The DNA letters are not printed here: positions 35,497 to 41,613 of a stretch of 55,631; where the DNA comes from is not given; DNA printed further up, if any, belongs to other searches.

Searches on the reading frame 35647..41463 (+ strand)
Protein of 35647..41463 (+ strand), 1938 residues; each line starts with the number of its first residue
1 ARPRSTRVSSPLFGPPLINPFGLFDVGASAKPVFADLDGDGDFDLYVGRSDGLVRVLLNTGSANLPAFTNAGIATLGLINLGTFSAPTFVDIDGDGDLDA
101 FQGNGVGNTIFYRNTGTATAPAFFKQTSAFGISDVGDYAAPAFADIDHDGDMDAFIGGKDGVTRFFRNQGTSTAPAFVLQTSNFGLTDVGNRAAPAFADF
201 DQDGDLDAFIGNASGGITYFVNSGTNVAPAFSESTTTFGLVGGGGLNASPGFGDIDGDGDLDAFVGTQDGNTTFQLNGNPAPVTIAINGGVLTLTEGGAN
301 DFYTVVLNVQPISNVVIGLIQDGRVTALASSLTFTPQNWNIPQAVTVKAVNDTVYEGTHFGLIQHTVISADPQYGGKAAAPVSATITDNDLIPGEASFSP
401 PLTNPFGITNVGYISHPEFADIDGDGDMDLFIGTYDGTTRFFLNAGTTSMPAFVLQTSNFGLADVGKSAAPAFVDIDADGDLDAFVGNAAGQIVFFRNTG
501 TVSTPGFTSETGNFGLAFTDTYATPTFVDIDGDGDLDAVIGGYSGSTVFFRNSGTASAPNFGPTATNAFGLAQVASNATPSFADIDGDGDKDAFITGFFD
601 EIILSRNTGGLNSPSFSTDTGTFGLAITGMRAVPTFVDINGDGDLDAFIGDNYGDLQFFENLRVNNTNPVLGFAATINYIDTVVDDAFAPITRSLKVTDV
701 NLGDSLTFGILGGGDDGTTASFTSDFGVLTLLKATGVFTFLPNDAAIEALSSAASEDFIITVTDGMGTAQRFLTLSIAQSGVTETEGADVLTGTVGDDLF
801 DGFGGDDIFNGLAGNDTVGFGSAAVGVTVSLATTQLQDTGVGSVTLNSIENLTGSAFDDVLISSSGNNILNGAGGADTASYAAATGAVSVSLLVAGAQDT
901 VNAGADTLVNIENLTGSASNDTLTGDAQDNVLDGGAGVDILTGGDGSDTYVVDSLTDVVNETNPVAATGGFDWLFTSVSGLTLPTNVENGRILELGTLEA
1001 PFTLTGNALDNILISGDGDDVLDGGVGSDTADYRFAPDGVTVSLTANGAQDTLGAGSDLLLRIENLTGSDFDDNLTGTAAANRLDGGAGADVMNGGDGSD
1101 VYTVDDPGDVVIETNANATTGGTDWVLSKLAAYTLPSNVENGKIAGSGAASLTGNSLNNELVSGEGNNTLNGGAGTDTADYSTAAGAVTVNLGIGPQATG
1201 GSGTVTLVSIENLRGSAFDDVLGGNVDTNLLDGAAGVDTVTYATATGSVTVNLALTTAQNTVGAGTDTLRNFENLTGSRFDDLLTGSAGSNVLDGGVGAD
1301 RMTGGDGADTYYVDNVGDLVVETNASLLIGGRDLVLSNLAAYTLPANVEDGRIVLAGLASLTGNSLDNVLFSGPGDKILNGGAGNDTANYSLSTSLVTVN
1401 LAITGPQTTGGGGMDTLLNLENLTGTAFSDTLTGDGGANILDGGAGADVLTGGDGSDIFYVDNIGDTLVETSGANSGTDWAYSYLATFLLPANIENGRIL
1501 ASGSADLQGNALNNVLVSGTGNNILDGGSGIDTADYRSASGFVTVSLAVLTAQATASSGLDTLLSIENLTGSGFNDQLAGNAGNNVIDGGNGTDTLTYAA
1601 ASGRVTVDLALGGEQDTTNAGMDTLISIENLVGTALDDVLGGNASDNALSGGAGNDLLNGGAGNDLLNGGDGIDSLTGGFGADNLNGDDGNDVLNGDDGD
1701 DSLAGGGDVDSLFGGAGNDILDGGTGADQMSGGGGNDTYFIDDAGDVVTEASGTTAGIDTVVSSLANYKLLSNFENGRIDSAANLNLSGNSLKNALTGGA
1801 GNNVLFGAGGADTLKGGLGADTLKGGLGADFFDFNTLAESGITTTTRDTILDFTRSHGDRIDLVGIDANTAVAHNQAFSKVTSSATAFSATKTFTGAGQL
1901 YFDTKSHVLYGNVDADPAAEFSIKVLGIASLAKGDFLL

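Call 77: search_protein_families(library=pfam, proteins=[window:35647-41463:+], max_evalue=0.00001)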
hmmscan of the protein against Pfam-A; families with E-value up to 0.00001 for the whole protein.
window:35647-41463:+ (1938 aa): 3 families
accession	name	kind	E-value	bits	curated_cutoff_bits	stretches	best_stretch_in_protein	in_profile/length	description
PF00353.25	HemolysinCabind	-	4.8e-73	241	23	6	1797-1831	1-35/36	RTX calcium-binding nonapeptide repeat (4 copies)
PF13517.12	FG-GAP_3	-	3.9e-36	123.9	26.9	5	421-486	1-61/61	FG-GAP-like repeat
PF01839.29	FG-GAP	-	3.5e-07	30.4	22.1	0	420-438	8-26/37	FG-GAP repeat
